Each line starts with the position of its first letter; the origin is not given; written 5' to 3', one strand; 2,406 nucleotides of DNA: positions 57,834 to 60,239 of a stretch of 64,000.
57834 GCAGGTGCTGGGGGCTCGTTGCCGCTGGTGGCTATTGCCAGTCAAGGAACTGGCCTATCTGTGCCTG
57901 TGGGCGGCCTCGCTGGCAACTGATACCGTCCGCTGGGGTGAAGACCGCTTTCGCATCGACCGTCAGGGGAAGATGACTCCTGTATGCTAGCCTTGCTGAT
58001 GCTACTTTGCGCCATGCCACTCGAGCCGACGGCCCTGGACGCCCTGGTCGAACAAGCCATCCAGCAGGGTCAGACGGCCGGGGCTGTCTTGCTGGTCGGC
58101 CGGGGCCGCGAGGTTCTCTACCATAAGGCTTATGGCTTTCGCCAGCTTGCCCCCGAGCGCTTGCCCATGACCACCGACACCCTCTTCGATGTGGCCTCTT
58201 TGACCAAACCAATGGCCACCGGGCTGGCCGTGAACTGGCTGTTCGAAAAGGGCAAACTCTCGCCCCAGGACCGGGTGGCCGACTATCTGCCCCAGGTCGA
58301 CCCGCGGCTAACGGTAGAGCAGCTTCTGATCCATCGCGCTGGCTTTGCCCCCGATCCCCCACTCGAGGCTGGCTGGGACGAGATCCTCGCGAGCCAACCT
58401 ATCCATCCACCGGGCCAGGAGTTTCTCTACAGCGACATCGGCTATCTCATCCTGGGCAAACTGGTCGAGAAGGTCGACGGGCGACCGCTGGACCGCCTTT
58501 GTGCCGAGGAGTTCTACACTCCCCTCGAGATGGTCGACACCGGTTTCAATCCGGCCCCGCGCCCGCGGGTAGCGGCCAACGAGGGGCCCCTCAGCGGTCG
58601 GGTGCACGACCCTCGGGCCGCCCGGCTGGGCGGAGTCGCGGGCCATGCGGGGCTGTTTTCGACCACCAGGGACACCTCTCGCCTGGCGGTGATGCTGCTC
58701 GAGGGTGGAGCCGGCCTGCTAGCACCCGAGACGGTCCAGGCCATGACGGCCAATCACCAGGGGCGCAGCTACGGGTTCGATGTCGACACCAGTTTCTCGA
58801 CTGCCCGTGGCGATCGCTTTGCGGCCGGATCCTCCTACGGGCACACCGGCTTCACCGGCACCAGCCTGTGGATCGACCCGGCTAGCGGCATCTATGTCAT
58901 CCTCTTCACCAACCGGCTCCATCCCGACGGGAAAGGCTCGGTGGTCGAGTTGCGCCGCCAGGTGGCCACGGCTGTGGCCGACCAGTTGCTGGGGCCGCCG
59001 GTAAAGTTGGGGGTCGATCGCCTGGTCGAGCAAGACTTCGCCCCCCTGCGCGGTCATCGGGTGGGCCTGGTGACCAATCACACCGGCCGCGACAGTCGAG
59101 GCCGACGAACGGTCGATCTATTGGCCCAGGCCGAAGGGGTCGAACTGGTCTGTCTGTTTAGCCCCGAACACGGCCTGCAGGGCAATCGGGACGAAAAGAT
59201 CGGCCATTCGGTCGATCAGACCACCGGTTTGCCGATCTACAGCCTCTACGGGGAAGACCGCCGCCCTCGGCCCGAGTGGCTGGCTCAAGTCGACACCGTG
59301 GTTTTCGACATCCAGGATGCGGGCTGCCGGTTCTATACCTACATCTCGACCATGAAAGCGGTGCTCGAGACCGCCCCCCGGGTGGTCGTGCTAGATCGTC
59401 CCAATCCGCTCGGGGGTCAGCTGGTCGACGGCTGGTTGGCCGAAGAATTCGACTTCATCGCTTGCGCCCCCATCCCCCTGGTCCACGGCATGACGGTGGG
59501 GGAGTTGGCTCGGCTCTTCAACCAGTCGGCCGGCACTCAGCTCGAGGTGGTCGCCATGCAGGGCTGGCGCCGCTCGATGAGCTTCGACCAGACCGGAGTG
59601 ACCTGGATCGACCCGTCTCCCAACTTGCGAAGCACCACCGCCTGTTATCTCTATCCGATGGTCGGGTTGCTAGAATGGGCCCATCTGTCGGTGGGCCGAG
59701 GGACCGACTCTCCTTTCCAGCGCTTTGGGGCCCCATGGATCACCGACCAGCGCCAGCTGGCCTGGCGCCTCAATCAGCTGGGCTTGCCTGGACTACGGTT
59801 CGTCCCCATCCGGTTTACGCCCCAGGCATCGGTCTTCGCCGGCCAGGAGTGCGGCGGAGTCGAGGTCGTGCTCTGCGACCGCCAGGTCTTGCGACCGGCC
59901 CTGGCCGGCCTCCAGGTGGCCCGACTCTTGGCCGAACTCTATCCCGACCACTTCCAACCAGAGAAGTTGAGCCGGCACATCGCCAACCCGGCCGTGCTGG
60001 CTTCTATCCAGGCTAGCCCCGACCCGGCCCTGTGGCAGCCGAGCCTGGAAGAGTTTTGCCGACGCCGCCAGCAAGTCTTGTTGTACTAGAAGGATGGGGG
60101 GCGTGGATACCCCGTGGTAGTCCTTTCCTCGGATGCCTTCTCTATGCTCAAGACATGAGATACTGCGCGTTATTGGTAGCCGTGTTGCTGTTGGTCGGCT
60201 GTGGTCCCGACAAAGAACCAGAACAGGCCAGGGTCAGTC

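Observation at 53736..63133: Fragmented hopanoid locus: HpnC/D-type synthase, hpnA-hpnG-hpnI operon and hpnH, with a beta-lactamase/DUF1343 fusion inserted and no cyclase in view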

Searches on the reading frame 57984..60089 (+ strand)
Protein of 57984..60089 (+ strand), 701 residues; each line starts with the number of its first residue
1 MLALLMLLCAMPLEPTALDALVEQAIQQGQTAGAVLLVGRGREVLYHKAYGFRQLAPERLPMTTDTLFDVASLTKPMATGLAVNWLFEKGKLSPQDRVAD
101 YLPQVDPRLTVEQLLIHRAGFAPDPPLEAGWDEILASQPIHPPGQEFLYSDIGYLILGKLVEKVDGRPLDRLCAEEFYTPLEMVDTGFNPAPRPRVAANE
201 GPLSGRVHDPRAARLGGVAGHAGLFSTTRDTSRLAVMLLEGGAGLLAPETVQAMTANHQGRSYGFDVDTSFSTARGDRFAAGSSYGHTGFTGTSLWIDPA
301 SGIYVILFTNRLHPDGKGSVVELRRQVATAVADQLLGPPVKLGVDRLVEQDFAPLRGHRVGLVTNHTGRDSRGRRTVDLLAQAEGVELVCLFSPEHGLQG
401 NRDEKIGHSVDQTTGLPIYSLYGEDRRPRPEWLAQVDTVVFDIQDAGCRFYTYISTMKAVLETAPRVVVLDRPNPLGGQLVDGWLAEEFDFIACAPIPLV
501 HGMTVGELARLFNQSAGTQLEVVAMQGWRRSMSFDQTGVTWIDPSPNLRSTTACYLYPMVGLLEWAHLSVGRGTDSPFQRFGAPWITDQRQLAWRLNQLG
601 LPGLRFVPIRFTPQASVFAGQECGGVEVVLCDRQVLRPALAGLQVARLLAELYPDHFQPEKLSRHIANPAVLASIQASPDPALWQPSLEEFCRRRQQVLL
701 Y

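Call 3: search_protein_families(library=ncbifam, proteins=[window:57984-60089:+], max_evalue=0.001)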
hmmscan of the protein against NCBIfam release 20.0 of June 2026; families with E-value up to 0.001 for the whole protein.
window:57984-60089:+ (701 aa): 19 families
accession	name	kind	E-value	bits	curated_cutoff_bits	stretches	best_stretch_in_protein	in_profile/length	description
NF002968.0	PRK03642.1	equivalog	3.4e-40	138.2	385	2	17-191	42-245/432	penicillin binding protein PBP4B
NF052559.1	MthAcHydAcmB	equivalog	7.2e-13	48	550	2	18-106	10-97/391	methyl acetate hydrolase AcmB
NF007943.0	PRK10662.1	equivalog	8.3e-13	47.7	266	1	129-236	165-268/380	D-alanyl-D-alanine-carboxypeptidase/endopeptidase AmpH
NF038269.1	lipase_LipE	equivalog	6e-11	42.1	750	1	58-192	78-226/407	lipase LipE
NF009622.0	PRK13128.1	equivalog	1.5e-09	36.9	443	1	15-118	6-107/518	D-aminopeptidase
NF000423.2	blaSRT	exception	3.1e-07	29.9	860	1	3-183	13-199/378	SRT/SST family class C beta-lactamase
NF041663.1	ampC_Sliq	exception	1.7e-06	27.2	860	1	3-173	13-189/378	cephalosporin-hydrolyzing class C beta-lactamase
NF033085.1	bla_class_C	equivalog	1.9e-06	26.9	415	1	18-186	8-183/356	class C beta-lactamase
NF033698.1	blaCSA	exception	2.5e-06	26.7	884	1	11-261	21-272/375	CSA family class C beta-lactamase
NF033700.1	blaCMA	exception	3.7e-06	26.2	887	1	10-260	20-271/375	CMA family class C beta-lactamase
NF033159.0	blaPAC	exception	8.6e-06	24.8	850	1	18-186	31-205/380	PAC family class C beta-lactamase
NF033575.1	blaRHO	exception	2.6e-05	23.3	825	1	17-117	31-128/380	RHO family class C beta-lactamase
NF000397.2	blaACC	exception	4.3e-05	22.7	850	1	18-105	34-118/385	ACC family cephalosporin-hydrolyzing class C beta-lactamase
NF045671.1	blaPNC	exception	6.8e-05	21.9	750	1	34-186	66-224/401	PNC family class C beta-lactamase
NF050810.1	blaCHC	exception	9.9e-05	21.3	780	1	9-196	22-214/387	CHC family extended-spectrum class C beta-lactamase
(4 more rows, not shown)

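Call 4: search_protein_families(library=pfam, proteins=[window:57984-60089:+], max_evalue=0.001)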
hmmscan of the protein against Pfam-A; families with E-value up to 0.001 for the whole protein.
window:57984-60089:+ (701 aa): 3 families
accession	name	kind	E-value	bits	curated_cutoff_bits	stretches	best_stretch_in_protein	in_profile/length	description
PF07075.17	NamZ_N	-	5.7e-71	238.5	26.9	1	360-551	1-202/203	Exo-beta-N-acetylmuramidase NamZ, N-terminal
PF00144.29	Beta-lactamase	-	8.5e-65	219.5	27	1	18-318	1-317/329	Beta-lactamase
PF20732.2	NamZ_C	-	8.2e-37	127.7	25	1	555-701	1-152/152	Exo-beta-N-acetylmuramidase NamZ, C-terminal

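Call 11: find_encoding_contigs(protein=window:57984-60089:+, flank=10000, max_places=6)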
Protein window:57984-60089:+ (701 aa): no gene with exactly this product is on record in the collection.

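Call 12: find_homologous_proteins(query=window:57984-60089:+, max_evalue=1e-10)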
Query window:57984-60089:+ (701 aa): 8000 proteins with E <= 1e-10 among 8000 candidates; the best 120 are listed.
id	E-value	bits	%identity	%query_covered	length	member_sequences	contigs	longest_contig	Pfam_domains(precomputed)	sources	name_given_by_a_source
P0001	0.0e+0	1593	100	99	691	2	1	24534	PF07075.18,PF20732.3,PF00144.30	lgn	-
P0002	2.7e-272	924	61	99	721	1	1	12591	PF07075.18,PF20732.3,PF00144.30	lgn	-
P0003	5.3e-270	916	61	99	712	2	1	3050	PF07075.18,PF20732.3,PF00144.30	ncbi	-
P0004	5.4e-269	913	61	99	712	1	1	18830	PF07075.18,PF20732.3,PF00144.30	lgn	-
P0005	1.8e-237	808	89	57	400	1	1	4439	PF07075.18,PF00144.30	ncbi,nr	ncbi:MAG: serine hydrolase, partial [Candidatus Eremiobacteraeota bacterium]|nr:serine hydrolase [Ca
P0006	6.7e-222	757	52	98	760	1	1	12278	PF07075.18,PF20732.3,PF00144.30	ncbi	-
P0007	4.6e-220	751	52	97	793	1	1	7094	PF07075.18,PF20732.3,PF00144.30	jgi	jgi:uncharacterized protein YbbC (DUF1343 family)/CubicO group peptidase (beta-lactamase class C fam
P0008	3.9e-217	741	-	-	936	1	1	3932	PF07075.18,PF20732.3,PF00144.30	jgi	jgi:uncharacterized protein YbbC (DUF1343 family)/CubicO group peptidase (beta-lactamase class C fam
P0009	9.6e-214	730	52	97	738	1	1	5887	PF07075.18,PF20732.3,PF00144.30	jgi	jgi:uncharacterized protein YbbC (DUF1343 family)/CubicO group peptidase (beta-lactamase class C fam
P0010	1.4e-213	729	50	97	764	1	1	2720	PF07075.18,PF20732.3,PF00144.30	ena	-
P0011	1.6e-213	729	50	97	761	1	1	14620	PF07075.18,PF20732.3,PF00144.30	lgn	-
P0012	4.4e-213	728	52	97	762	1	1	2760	PF07075.18,PF20732.3,PF00144.30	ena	-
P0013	7.4e-213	727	50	97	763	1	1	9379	PF07075.18,PF20732.3,PF00144.30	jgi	jgi:uncharacterized protein YbbC (DUF1343 family)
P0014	6.6e-212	724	50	97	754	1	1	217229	PF07075.18,PF20732.3,PF00144.30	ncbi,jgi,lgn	jgi:uncharacterized protein YbbC (DUF1343 family)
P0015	1.5e-211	723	50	97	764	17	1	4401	PF07075.18,PF20732.3,PF00144.30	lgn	-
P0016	1.8e-211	723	50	97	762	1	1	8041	PF07075.18,PF20732.3,PF00144.30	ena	-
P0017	3.0e-211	722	50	97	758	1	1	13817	PF07075.18,PF20732.3,PF00144.30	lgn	-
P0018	3.1e-211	722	51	97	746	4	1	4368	PF07075.18,PF20732.3,PF00144.30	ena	-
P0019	1.0e-210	720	50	98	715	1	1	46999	PF07075.18,PF20732.3,PF00144.30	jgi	jgi:uncharacterized protein YbbC (DUF1343 family)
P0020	1.1e-210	720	50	97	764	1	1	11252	PF07075.18,PF20732.3,PF00144.30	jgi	jgi:uncharacterized protein YbbC (DUF1343 family)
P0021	1.6e-210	719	50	100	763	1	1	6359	PF07075.18,PF20732.3,PF00144.30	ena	-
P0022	5.2e-210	718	51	99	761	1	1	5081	PF07075.18,PF20732.3,PF00144.30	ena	-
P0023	6.7e-210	717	52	97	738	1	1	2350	PF07075.18,PF20732.3,PF00144.30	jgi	jgi:uncharacterized protein YbbC (DUF1343 family)/CubicO group peptidase (beta-lactamase class C fam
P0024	1.9e-209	716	50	97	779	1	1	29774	PF07075.18,PF20732.3,PF00144.30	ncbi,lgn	-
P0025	2.6e-209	715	50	95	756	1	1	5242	PF07075.18,PF20732.3,PF00144.30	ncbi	ncbi:MAG TPA: exo-beta-N-acetylmuramidase NamZ domain-containing protein [Tepidisphaeraceae bacteriu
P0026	2.9e-209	715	48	96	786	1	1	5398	PF07075.18,PF20732.3,PF00144.30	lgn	-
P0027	4.0e-209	715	48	98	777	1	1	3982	PF07075.18,PF20732.3,PF00144.30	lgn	-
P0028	5.1e-209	714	49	98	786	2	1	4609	PF07075.18,PF20732.3,PF00144.30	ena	-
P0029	1.7e-208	713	49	97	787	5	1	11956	PF07075.18,PF20732.3,PF00144.30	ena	-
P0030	6.7e-208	711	51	97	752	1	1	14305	PF07075.18,PF20732.3,PF00144.30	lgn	-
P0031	1.1e-207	710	51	98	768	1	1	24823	PF07075.18,PF20732.3,PF00144.30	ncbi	-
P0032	1.7e-207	709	49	97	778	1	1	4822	PF07075.18,PF20732.3,PF00144.30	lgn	-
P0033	2.0e-207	709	48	98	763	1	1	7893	PF07075.18,PF20732.3,PF00144.30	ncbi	ncbi:MAG: exo-beta-N-acetylmuramidase NamZ domain-containing protein [Bacillota bacterium]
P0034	3.1e-207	709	49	97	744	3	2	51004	PF07075.18,PF20732.3,PF00144.30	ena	-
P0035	3.1e-207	709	50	98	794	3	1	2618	PF07075.18,PF20732.3,PF00144.30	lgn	-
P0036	3.3e-207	708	49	98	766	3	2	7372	PF07075.18,PF20732.3,PF00144.30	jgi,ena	-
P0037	4.2e-207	708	48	97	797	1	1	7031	PF07075.18,PF20732.3,PF00144.30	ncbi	-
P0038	4.4e-207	708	50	97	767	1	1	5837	PF07075.18,PF20732.3,PF00144.30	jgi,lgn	-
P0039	1.6e-206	706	50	99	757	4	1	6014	PF07075.18,PF20732.3,PF00144.30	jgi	jgi:uncharacterized protein YbbC (DUF1343 family)/CubicO group peptidase (beta-lactamase class C fam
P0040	2.7e-205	702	48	99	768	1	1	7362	PF07075.18,PF20732.3,PF00144.30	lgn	-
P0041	4.9e-205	701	48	97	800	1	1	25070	PF07075.18,PF20732.3,PF00144.30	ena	-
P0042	5.7e-205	701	51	98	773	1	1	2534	PF07075.18,PF20732.3,PF00144.30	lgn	-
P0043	6.4e-205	701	50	98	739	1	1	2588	PF07075.18,PF20732.3,PF00144.30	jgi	jgi:uncharacterized protein YbbC (DUF1343 family)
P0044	7.9e-205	701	50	98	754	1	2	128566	PF07075.18,PF20732.3,PF00144.30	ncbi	-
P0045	1.1e-204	700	50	98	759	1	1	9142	PF07075.18,PF20732.3,PF00144.30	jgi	jgi:uncharacterized protein YbbC (DUF1343 family)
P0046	1.1e-204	700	49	97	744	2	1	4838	PF07075.18,PF20732.3,PF00144.30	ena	-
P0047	1.6e-204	700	48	97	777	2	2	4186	PF07075.18,PF20732.3,PF00144.30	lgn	-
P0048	2.4e-204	699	48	100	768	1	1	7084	PF07075.18,PF20732.3,PF00144.30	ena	-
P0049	5.6e-204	698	49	98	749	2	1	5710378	PF07075.18,PF20732.3,PF00144.30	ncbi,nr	ncbi:DUF1343 domain-containing protein [Planctomycetales bacterium ZRK34]|nr:DUF1343 domain-containi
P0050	7.9e-204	697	49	98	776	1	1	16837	PF07075.18,PF20732.3,PF00144.30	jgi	jgi:uncharacterized protein YbbC (DUF1343 family)/CubicO group peptidase (beta-lactamase class C fam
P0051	8.3e-204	697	47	97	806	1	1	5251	PF07075.18,PF20732.3,PF00144.30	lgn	-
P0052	2.0e-203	696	47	97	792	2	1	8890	PF07075.18,PF20732.3,PF00144.30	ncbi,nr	ncbi:MAG TPA: exo-beta-N-acetylmuramidase NamZ domain-containing protein [Tepidisphaeraceae bacteriu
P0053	2.6e-203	696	48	97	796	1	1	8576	PF07075.18,PF20732.3,PF00144.30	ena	-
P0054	3.7e-203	695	47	97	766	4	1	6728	PF07075.18,PF20732.3,PF00144.30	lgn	-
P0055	6.0e-203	694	49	98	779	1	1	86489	PF07075.18,PF20732.3,PF00144.30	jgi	jgi:uncharacterized protein YbbC (DUF1343 family)/CubicO group peptidase (beta-lactamase class C fam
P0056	6.6e-203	694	48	97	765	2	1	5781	PF07075.18,PF20732.3,PF00144.30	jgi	-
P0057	9.3e-203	694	48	97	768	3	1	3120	PF07075.18,PF20732.3,PF00144.30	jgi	jgi:uncharacterized protein YbbC (DUF1343 family)/CubicO group peptidase (beta-lactamase class C fam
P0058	1.2e-202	693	48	98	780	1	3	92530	PF07075.18,PF20732.3,PF00144.30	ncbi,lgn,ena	-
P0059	2.4e-202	692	50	98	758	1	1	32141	PF07075.18,PF20732.3,PF00144.30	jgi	jgi:uncharacterized protein YbbC (DUF1343 family)/CubicO group peptidase (beta-lactamase class C fam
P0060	2.8e-202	692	48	100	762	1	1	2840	PF07075.18,PF20732.3,PF00144.30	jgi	jgi:uncharacterized protein YbbC (DUF1343 family)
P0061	3.4e-202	692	47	98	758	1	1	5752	PF07075.18,PF20732.3,PF00144.30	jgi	jgi:uncharacterized protein YbbC (DUF1343 family)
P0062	3.6e-202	692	46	98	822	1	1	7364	PF07075.18,PF20732.3,PF00144.30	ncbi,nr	ncbi:MAG TPA: exo-beta-N-acetylmuramidase NamZ domain-containing protein [Blastocatellia bacterium]|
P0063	6.2e-202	691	47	98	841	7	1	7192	PF07075.18,PF20732.3,PF00144.30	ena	-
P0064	7.0e-202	691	50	98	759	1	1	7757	PF07075.18,PF20732.3,PF00144.30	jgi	jgi:uncharacterized protein YbbC (DUF1343 family)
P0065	8.9e-202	690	49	99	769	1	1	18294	PF07075.18,PF20732.3,PF00144.30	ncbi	ncbi:hypothetical protein BH23PLA1_BH23PLA1_04710 [soil metagenome]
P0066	9.2e-202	690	49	97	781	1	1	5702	PF07075.18,PF20732.3,PF00144.30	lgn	-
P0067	9.4e-202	690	47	100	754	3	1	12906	PF07075.18,PF20732.3,PF00144.30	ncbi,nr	ncbi:MAG: hypothetical protein JWN40_3676 [Phycisphaerales bacterium]|nr:hypothetical protein [Phyci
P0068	1.0e-201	690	49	100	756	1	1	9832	PF07075.18,PF20732.3,PF00144.30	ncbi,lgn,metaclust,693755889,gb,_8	metaclust:\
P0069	1.3e-201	690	48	98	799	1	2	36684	PF07075.18,PF20732.3,PF00144.30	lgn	-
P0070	2.0e-201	689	49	98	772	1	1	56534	PF07075.18,PF20732.3,PF00144.30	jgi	jgi:uncharacterized protein YbbC (DUF1343 family)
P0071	2.2e-201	689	48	97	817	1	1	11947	PF07075.18,PF20732.3,PF00144.30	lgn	-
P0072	2.3e-201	689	49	98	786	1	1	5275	PF07075.18,PF20732.3,PF00144.30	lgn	-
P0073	2.3e-201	689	48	100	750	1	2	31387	PF07075.18,PF20732.3,PF00144.30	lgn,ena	-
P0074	2.7e-201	689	49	100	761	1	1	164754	PF07075.18,PF20732.3,PF00144.30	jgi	jgi:uncharacterized protein YbbC (DUF1343 family)/CubicO group peptidase (beta-lactamase class C fam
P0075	3.7e-201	688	48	98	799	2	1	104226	PF07075.18,PF20732.3,PF00144.30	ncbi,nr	ncbi:MAG TPA: exo-beta-N-acetylmuramidase NamZ domain-containing protein [Blastocatellia bacterium]|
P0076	4.5e-201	688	48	100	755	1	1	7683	PF07075.18,PF20732.3,PF00144.30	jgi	jgi:uncharacterized protein YbbC (DUF1343 family)/CubicO group peptidase (beta-lactamase class C fam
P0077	5.1e-201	688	47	98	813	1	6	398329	PF07075.18,PF20732.3,PF00144.30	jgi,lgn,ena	-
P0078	5.5e-201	688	48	98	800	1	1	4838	PF07075.18,PF20732.3,PF00144.30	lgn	-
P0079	6.7e-201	688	47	97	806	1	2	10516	PF07075.18,PF20732.3,PF00144.30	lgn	-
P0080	7.1e-201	688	48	98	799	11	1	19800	PF07075.18,PF20732.3,PF00144.30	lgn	-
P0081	9.0e-201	687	48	98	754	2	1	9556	PF07075.18,PF20732.3,PF00144.30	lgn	-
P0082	9.2e-201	687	46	98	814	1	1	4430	PF07075.18,PF20732.3,PF00144.30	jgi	jgi:uncharacterized protein YbbC (DUF1343 family)/CubicO group peptidase (beta-lactamase class C fam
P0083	1.3e-200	687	48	99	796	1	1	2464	PF07075.18,PF20732.3,PF00144.30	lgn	-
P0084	1.4e-200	687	48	98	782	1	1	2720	PF07075.18,PF20732.3,PF00144.30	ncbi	-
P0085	2.3e-200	686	46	100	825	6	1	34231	PF07075.18,PF20732.3,PF00144.30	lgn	-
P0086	2.4e-200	686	48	99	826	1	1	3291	PF07075.18,PF20732.3,PF00144.30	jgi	jgi:uncharacterized protein YbbC (DUF1343 family)/CubicO group peptidase (beta-lactamase class C fam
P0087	3.4e-200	685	47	98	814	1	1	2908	PF07075.18,PF20732.3,PF00144.30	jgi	jgi:uncharacterized protein YbbC (DUF1343 family)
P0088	6.6e-200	684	46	98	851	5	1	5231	PF07075.18,PF20732.3,PF00144.30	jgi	jgi:uncharacterized protein YbbC (DUF1343 family)/CubicO group peptidase (beta-lactamase class C fam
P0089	6.6e-200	684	47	98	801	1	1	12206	PF07075.18,PF20732.3,PF00144.30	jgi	jgi:uncharacterized protein YbbC (DUF1343 family)/CubicO group peptidase (beta-lactamase class C fam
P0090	7.5e-200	684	46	98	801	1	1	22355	PF07075.18,PF20732.3,PF00144.30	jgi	-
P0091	8.4e-200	684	48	98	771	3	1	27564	PF07075.18,PF20732.3,PF00144.30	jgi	jgi:uncharacterized protein YbbC (DUF1343 family)/CubicO group peptidase (beta-lactamase class C fam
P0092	8.8e-200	684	47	98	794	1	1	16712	PF07075.18,PF20732.3,PF00144.30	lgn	-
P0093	9.1e-200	684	49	97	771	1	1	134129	PF07075.18,PF20732.3,PF00144.30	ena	-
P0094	1.3e-199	683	47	98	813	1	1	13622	PF07075.18,PF20732.3,PF00144.30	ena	-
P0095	1.3e-199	683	48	97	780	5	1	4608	PF07075.18,PF20732.3,PF00144.30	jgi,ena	-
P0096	1.3e-199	683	49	100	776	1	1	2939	PF07075.18,PF20732.3,PF00144.30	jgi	jgi:uncharacterized protein YbbC (DUF1343 family)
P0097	1.7e-199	683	47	98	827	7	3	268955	PF07075.18,PF20732.3,PF00144.30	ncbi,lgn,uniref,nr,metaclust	ncbi:hypothetical protein PYK22_01441 [Pyrinomonas methylaliphatogenes]|uniref:Uncharacterized prote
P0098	1.7e-199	683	48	98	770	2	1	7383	PF07075.18,PF20732.3,PF00144.30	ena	-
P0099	1.8e-199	683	50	98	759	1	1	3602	PF07075.18,PF20732.3,PF00144.30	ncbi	-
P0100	1.9e-199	683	46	98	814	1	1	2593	PF07075.18,PF20732.3,PF00144.30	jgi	jgi:uncharacterized protein YbbC (DUF1343 family)/CubicO group peptidase (beta-lactamase class C fam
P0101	2.1e-199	683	47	98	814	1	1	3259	PF07075.18,PF20732.3,PF00144.30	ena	-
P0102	2.6e-199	682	48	98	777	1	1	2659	PF07075.18,PF20732.3,PF00144.30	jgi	jgi:uncharacterized protein YbbC (DUF1343 family)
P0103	3.2e-199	682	48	98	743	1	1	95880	PF07075.18,PF20732.3,PF00144.30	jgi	jgi:uncharacterized protein YbbC (DUF1343 family)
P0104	4.0e-199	682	47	98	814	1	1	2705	PF07075.18,PF20732.3,PF00144.30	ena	-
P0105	4.1e-199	682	48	98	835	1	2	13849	PF07075.18,PF20732.3,PF00144.30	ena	-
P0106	4.2e-199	682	49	98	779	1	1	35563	PF07075.18,PF20732.3,PF00144.30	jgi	jgi:uncharacterized protein YbbC (DUF1343 family)/CubicO group peptidase (beta-lactamase class C fam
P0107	5.6e-199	681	48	98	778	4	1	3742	PF07075.18,PF20732.3,PF00144.30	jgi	jgi:uncharacterized protein YbbC (DUF1343 family)/CubicO group peptidase (beta-lactamase class C fam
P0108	5.6e-199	681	49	98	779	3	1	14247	PF07075.18,PF20732.3,PF00144.30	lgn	-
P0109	5.7e-199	681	48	97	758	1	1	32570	PF07075.18,PF20732.3,PF00144.30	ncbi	ncbi:MAG: exo-beta-N-acetylmuramidase NamZ domain-containing protein [Phycisphaeraceae bacterium]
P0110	6.1e-199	681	47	98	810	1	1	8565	PF07075.18,PF20732.3,PF00144.30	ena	-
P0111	6.2e-199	681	48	97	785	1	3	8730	PF07075.18,PF20732.3,PF00144.30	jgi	jgi:uncharacterized protein YbbC (DUF1343 family)/CubicO group peptidase (beta-lactamase class C fam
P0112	6.8e-199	681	48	98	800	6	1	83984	PF07075.18,PF20732.3,PF00144.30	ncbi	-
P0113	7.0e-199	681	48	97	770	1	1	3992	PF07075.18,PF20732.3,PF00144.30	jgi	jgi:uncharacterized protein YbbC (DUF1343 family)/CubicO group peptidase (beta-lactamase class C fam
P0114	7.7e-199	681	48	97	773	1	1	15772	PF07075.18,PF20732.3,PF00144.30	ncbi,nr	ncbi:MAG TPA: exo-beta-N-acetylmuramidase NamZ domain-containing protein [Phycisphaerae bacterium]|n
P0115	7.9e-199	681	46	98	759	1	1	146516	PF07075.18,PF20732.3,PF00144.30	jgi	jgi:uncharacterized protein YbbC (DUF1343 family)/CubicO group peptidase (beta-lactamase class C fam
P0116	9.2e-199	681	49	98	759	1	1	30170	PF07075.18,PF20732.3,PF00144.30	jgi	jgi:uncharacterized protein YbbC (DUF1343 family)/CubicO group peptidase (beta-lactamase class C fam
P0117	9.2e-199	681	47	98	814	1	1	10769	PF07075.18,PF20732.3,PF00144.30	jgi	jgi:uncharacterized protein YbbC (DUF1343 family)/CubicO group peptidase (beta-lactamase class C fam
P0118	9.2e-199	681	47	98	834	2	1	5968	PF07075.18,PF20732.3,PF00144.30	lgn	-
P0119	9.3e-199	681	46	98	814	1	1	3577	PF07075.18,PF20732.3,PF00144.30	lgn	-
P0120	9.7e-199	680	47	98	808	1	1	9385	PF07075.18,PF20732.3,PF00144.30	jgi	jgi:uncharacterized protein YbbC (DUF1343 family)/CubicO group peptidase (beta-lactamase class C fam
